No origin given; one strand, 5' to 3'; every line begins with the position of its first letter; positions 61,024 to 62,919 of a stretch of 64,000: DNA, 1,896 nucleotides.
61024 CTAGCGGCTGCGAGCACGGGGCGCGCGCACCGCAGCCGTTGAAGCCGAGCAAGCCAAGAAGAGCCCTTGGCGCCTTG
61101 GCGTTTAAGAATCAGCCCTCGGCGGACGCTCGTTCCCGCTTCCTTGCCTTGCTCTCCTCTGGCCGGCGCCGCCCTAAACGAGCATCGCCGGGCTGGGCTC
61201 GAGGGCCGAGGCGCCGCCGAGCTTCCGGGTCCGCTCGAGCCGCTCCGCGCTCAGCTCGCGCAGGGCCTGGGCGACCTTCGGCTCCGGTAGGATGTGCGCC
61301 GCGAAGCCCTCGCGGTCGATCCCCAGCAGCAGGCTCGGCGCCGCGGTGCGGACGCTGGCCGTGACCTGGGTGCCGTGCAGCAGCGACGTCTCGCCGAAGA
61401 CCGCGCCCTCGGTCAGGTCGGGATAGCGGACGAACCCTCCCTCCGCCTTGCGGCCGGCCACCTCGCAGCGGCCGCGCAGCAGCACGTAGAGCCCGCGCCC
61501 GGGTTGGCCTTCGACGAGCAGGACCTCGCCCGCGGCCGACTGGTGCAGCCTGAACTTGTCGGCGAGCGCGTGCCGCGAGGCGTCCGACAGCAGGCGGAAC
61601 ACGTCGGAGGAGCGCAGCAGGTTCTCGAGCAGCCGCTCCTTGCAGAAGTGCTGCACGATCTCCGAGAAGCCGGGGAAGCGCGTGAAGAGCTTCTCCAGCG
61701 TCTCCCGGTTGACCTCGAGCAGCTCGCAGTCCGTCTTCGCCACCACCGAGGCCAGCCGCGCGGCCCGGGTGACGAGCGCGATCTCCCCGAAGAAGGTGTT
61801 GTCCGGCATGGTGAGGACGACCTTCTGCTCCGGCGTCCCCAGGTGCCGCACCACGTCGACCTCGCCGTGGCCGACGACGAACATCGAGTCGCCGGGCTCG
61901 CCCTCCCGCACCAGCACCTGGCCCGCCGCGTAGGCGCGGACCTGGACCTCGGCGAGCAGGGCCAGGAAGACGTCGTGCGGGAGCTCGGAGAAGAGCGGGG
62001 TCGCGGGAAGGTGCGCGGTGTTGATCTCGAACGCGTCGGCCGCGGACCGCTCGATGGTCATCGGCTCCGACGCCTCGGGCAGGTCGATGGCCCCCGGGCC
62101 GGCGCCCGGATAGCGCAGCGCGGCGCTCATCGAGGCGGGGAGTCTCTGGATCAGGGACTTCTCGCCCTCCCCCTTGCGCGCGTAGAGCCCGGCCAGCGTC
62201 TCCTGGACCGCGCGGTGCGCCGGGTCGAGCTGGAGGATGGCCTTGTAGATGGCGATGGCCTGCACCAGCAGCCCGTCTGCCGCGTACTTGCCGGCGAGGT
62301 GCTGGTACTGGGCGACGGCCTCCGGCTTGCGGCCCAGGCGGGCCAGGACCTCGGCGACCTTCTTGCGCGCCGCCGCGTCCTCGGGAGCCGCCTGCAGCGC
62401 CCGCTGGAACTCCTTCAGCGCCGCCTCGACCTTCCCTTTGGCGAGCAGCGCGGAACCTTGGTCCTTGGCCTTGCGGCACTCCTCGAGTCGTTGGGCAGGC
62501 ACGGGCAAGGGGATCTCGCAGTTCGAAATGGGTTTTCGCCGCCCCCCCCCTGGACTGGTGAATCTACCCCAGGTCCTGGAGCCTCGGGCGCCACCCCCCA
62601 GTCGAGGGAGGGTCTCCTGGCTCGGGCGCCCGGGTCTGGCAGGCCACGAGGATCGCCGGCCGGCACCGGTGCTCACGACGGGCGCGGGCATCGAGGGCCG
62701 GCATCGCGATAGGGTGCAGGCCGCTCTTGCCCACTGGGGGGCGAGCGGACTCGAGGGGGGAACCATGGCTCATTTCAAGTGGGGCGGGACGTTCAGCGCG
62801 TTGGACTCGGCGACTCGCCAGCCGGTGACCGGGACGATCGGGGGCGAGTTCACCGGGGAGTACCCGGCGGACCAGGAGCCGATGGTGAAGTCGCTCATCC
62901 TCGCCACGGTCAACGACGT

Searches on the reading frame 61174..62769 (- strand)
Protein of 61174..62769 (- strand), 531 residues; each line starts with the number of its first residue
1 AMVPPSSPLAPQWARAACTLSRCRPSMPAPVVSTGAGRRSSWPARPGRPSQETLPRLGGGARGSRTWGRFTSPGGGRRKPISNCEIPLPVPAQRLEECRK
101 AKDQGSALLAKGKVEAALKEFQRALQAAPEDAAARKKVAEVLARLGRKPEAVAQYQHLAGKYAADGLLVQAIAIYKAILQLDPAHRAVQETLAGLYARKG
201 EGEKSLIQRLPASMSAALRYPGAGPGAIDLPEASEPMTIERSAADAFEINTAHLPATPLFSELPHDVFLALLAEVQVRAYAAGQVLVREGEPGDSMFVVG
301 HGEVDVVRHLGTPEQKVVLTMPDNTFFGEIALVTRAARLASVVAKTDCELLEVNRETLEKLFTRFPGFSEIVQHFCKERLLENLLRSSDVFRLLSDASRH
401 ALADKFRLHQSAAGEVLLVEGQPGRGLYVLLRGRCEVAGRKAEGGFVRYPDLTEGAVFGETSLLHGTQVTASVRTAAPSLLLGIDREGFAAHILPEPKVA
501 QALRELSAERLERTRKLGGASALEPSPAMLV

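Call 31: search_protein_families(library=pfam, proteins=[window:61174-62769:-], max_evalue=0.001)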
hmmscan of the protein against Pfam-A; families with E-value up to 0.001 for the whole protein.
window:61174-62769:- (531 aa): 7 families
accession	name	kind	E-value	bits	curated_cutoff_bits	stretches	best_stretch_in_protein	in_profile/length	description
PF00027.35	cNMP_binding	-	2.8e-37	127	27.5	2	278-363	2-87/89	Cyclic nucleotide-binding domain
PF14559.12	TPR_19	-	6.4e-10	39.7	25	1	108-162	1-55/68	Tetratricopeptide repeat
PF13432.12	TPR_16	-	1.3e-08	35.5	32.7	1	103-162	2-61/65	Tetratricopeptide repeat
PF13428.12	TPR_14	-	1.4e-06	28.8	23.5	0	105-140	8-43/44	Tetratricopeptide repeat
PF07719.23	TPR_2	-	3e-06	27.4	27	0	104-131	7-34/34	Tetratricopeptide repeat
PF13414.12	TPR_11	-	0.00011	22.2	26.8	1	105-146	1-42/42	TPR repeat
PF03704.23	BTAD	-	0.00031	21.6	22.1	1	102-158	66-122/146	Bacterial transcriptional activator domain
